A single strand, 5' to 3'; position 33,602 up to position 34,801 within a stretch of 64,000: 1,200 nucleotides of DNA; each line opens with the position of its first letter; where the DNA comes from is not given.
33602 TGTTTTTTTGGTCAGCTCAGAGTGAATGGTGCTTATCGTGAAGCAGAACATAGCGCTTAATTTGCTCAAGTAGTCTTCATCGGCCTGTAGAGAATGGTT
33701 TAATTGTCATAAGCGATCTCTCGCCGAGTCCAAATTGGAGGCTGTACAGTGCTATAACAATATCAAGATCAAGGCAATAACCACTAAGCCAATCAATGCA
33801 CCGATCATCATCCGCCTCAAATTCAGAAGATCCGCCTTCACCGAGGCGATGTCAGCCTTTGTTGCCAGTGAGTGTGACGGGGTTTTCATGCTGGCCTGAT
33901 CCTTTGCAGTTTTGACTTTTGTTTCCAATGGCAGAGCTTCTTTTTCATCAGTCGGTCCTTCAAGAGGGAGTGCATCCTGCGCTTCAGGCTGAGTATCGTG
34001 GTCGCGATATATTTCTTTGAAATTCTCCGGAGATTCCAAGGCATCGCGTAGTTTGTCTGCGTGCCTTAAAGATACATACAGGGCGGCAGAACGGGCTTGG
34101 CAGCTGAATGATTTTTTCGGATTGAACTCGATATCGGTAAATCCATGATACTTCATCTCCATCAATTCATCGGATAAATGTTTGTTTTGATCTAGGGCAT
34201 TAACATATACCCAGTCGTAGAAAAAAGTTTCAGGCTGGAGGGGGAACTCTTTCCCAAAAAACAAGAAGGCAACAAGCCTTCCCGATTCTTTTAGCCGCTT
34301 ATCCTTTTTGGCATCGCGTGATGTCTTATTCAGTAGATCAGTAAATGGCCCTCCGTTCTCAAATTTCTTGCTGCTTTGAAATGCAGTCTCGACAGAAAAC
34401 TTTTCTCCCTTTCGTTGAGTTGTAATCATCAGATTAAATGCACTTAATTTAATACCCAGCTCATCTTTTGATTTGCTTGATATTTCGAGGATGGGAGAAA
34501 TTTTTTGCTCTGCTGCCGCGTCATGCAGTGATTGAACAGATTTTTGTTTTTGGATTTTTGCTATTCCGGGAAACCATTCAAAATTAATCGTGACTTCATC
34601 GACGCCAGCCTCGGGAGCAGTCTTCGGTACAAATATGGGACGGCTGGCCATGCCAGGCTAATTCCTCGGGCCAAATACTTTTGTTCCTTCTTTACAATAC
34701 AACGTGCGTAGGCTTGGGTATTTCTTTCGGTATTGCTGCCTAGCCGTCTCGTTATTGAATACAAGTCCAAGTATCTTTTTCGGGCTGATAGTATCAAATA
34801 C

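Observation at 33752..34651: Partner protein architecture: soluble domain, acidic repeat linker, coiled coil and C-terminal tail anchor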

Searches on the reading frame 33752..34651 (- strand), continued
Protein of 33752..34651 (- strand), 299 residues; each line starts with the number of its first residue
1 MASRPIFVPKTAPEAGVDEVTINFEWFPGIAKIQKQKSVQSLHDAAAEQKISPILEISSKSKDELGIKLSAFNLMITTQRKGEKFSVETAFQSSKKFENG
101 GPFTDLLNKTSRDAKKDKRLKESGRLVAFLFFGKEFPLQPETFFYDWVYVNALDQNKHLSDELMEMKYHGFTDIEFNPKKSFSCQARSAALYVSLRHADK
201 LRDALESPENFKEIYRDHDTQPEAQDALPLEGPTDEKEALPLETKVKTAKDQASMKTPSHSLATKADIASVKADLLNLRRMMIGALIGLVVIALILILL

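Call 46: predict_structure(alignment_id=A2)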
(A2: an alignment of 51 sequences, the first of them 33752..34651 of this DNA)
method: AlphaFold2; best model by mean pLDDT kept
length: 299 residues; sequences in the alignment: 51
mean_pLDDT: 86.3   pTM: 0.74
mean pLDDT of the five models: 86.3, 85.9, 85.7, 85.5, 84.4
residues with pLDDT >= 90: 223; 70-90: 30; 50-70: 9; < 50: 37
segments of 3 or more residues with pLDDT < 50: 222-226, 232-261
pLDDT, mean of each block of 10 residues (from residue 1): 95 92 93 92 98 96 96 96 96 97 95 93 95 94 95 98 96 85 92 97 97 82 48 43 35 40 71 92 96 95
secondary structure, 60 per line:
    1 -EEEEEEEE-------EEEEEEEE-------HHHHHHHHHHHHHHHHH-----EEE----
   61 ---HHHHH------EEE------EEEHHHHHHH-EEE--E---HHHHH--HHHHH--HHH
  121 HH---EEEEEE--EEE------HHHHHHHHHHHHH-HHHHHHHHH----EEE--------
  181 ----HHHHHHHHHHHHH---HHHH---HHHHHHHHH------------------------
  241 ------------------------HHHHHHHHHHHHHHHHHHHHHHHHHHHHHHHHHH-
elements in order: E2-9 E17-24 H32-48 E54-56 H64-68 E75-77 E84-86 H87-93 E95-97 H104-108 H111-115 H118-122 E126-131 E134-136 H143-155 H157-165 E170-172 H185-197 H201-204 H208-216 H265-298

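Call 48: find_related_loci(query=A1, collection=viral_contigs, flank=2000)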
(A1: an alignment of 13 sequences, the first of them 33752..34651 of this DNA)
Query A1 (299 aa) in viral_contigs; peptide patterns used: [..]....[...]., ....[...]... (x = any residue, [..] = any of these).
203 stretches matched a pattern; 8 encode a relative of the query (tblastn E <= 1e-3); 8 distinct loci.
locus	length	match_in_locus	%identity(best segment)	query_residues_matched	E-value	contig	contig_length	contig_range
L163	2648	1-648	55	1-218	2e-73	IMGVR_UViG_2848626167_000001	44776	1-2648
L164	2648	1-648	54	1-218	3e-73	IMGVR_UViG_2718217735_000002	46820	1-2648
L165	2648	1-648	53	1-218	8e-73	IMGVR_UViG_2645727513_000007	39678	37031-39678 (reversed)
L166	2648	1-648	54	1-218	3e-72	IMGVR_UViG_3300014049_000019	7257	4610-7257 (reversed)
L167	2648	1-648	53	1-218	6e-72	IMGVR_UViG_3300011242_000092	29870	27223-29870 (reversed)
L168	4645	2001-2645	52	1-218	3e-69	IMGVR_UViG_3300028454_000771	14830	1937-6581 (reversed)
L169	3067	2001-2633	51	1-214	1e-64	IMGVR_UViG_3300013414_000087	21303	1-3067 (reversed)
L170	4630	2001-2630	52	1-213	2e-63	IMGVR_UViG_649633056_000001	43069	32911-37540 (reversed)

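Call 58: search_dna_similar(query=window:33752-34651:-, collection=plasmids, mode=protein, max_rows=25, max_evalue=1e-10)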
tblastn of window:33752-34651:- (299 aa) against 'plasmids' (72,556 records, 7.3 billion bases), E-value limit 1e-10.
Records with a match: 29; places in all: 29; records where one place covers at least 80% of the query: 0.
Best place of each record, by identity: <60% 29.
By first word of the organism name: Acinetobacter 5; Vibrio 4; Rhizobium 4; Deinococcus 2; Xanthomonas 2; Lactococcus 1; Phyllobacterium 1; Bacillus 1; Candidatus 1; Mesorhizobium 1; and 7 more.
By predicted mobility (MOB-suite, as given by PLSDB): non-mobilizable 13; mobilizable 9; conjugative 7.
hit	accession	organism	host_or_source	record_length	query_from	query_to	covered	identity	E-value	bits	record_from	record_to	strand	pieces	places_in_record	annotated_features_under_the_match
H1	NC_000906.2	Lactococcus lactis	-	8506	1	218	73%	54.8%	2e-68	237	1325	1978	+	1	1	hypothetical protein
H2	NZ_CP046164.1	Vibrio sp. THAF191c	pure culture,Surface of a polyethylene ...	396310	1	221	74%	53.4%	1e-66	232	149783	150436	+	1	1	hypothetical protein | DarT ssDNA thymidine ADP-ribosyltransferase family protein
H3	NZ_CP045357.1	Vibrio sp. THAF64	pure culture,Surface of a sandy ...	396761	1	221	74%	53.4%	1e-66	232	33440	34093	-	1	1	hypothetical protein | DarT ssDNA thymidine ADP-ribosyltransferase family protein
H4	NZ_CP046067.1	Vibrio sp. THAF191d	pure culture,Surface of a polyethylene ...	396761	1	221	74%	53.4%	1e-66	232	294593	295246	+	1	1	hypothetical protein | DarT ssDNA thymidine ADP-ribosyltransferase family protein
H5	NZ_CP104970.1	Phyllobacterium zundukense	Vicia costata,cell culture,root nodule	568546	1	211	71%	54.7%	8e-67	233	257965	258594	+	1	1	hypothetical protein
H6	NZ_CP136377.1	Bacillus mycoides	whole organism,soil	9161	1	214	72%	53.5%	6e-66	230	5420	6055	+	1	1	hypothetical protein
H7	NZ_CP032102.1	Acinetobacter lwoffii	cell culture,permafrost, Kolyma lowland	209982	1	221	74%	51.4%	4e-67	233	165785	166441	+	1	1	hypothetical protein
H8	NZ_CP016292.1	Rhizobium leguminosarum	Vavilovia formosa,cell culture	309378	1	228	76%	48.3%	3e-57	205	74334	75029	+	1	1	hypothetical protein | DarT ssDNA thymidine ADP-ribosyltransferase family protein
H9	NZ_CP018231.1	Rhizobium leguminosarum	Vavilovia formosa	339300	1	228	76%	48.3%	3e-57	205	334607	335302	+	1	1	hypothetical protein | DarT ssDNA thymidine ADP-ribosyltransferase family protein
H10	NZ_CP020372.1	Candidatus Thiodictyon syntrophicum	meromictic lake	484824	1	224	75%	48.4%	6e-57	204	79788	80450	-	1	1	hypothetical protein | DarT ssDNA thymidine ADP-ribosyltransferase family protein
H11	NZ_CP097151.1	Deinococcus sp. QL22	-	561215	1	228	76%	47.0%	1e-53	195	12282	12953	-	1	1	hypothetical protein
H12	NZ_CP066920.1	Xanthomonas campestris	Brassica rapa subsp. pekinensis,Cell ...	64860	1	221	74%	47.8%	3e-57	205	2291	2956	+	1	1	hypothetical protein | DarT ssDNA thymidine ADP-ribosyltransferase family protein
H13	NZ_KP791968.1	Vibrio parahaemolyticus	-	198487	1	214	72%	49.3%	7e-56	201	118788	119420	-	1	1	hypothetical protein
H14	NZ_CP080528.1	Mesorhizobium sp. AR07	Oxytropis sp.,Cell culture,root nodule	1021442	1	222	74%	47.3%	7e-56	201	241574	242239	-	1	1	record has no annotation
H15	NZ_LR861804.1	Xanthomonas euroxanthea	-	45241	1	221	74%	47.3%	2e-56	202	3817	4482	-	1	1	hypothetical protein | DarT ssDNA thymidine ADP-ribosyltransferase family protein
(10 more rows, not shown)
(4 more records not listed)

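Call 61: fold_search(model_id=the predicted structure, library=pdb)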
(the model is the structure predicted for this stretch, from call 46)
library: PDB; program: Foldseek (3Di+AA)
matches with E <= 10: 29; with E <= 0.001: 1
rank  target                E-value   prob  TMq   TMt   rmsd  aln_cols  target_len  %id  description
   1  8bat                  7.3e-27  1.00  0.69  0.93   1.6       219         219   56  Geobacter lovleyi NADAR (released 2023-07-12)
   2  2b3w_MODEL_1_A        1.8e-02  0.98  0.33  0.53   5.7       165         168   16  NMR structure of the E.coli protein YbiA, Northeast Structural Genomics target ET24. (released 2005-11-01)
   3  8bau                  9.1e-01  0.25  0.27  0.40  10.2       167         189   14  Phytophthora nicotianae var. parasitica NADAR in complex with ADP-ribose (released 2023-07-12)
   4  8eok_H                1.0e+00  0.04  0.15  0.06  18.1       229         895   13  Structure of the C3bB proconvertase in complex with lufaxin and factor Xa (released 2023-08-30)
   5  3jbr_E                3.9e+00  0.03  0.09  0.17   9.8        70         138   20  Cryo-EM structure of the rabbit voltage-gated calcium channel Cav1.1 complex at 4.2 angstrom (released 2015-12-30)
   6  6rmu_A                4.4e+00  0.02  0.13  0.13  17.2       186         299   17  Crystal structure of disulphide-linked human C3d dimer in complex with Staphylococcus aureus complement subversion pro (released 2020-11-18)
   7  3p0b                  4.4e+00  0.01  0.12  0.10  17.8       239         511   12  Thermus thermophilus family GH57 branching enzyme: crystal structure, mechanism of action and products formed (released 2010-10-20)
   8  5k6m                  4.4e+00  0.00  0.09  0.05  18.4       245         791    8  Structure of a GH3 b-glIcosidase from cow rumen metagenome in complex with glucose (released 2016-10-05)
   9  1s3q_J                5.2e+00  0.01  0.08  0.14  13.4       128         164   15  Crystal structures of a novel open pore ferritin from the hyperthermophilic Archaeon Archaeoglobus fulgidus (released 2005-04-12)
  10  3no5_E                5.5e+00  0.01  0.09  0.10  14.9       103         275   13  Crystal structure of a Pfam DUF849 domain containing protein (Reut_A1631) from Ralstonia eutropha JMP134 at 1.90 A res (released 2010-08-25)
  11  1s3q_G                5.5e+00  0.01  0.09  0.14  13.4       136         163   14  Crystal structures of a novel open pore ferritin from the hyperthermophilic Archaeon Archaeoglobus fulgidus (released 2005-04-12)
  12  5k6n                  5.9e+00  0.00  0.09  0.05  18.4       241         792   10  Structure of a GH3 b-glicosidase from cow rumen metagenome in complexed with xylose (released 2016-10-05)
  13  5lp2_A                6.2e+00  0.01  0.12  0.11  23.3       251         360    7  Adhesin domain of the type 1 HopQ of Helicobacter pylori strain G27 (released 2016-10-12)
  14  7v4v_B                6.5e+00  0.01  0.09  0.13  15.8       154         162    9  polylysine induce assembly of Thermotoga maritima ferritin (released 2022-09-28)
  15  3f7p_B                6.9e+00  0.01  0.13  0.16  15.8       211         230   10  Crystal structure of a complex between integrin beta4 and plectin (released 2009-03-10)
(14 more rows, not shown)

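Call 64: search_protein_families(library=pfam, proteins=[L170:2001-4628:+], max_evalue=0.01)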
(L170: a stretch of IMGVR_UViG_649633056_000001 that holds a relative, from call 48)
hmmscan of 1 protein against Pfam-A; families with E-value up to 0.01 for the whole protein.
L170:2001-4628:+ (876 aa): 5 families
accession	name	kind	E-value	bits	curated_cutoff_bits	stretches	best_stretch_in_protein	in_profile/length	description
PF22397.2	NADAR-DarT1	-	7.2e-90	300.5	27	1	2-211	1-211/212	DarT1-associated NADAR antitoxin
PF02384.22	N6_Mtase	-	1.9e-61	208.6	20.4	1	438-742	6-279/311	N-6 DNA Methylase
PF12161.14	HsdM_N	-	5.6e-15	56.6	24.5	1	267-408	3-133/135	HsdM N-terminal domain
PF01170.24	UPF0020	-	0.00015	22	22.3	1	491-580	31-137/197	RMKL-like, methyltransferase domain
PF07669.17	Eco57I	-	0.00038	21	25.3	1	553-676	56-171/171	Eco57I restriction-modification methylase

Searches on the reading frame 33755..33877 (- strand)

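Call 7: search_protein_families(library=pfam, proteins=[window:33755-33877:-], max_evalue=10)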
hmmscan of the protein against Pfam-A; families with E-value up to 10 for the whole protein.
seq(41 aa): 1 family
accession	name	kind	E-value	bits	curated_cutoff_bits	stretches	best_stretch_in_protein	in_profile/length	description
PF10779.14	XhlA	-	0.024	15.3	34.7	1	7-35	38-66/67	Haemolysin XhlA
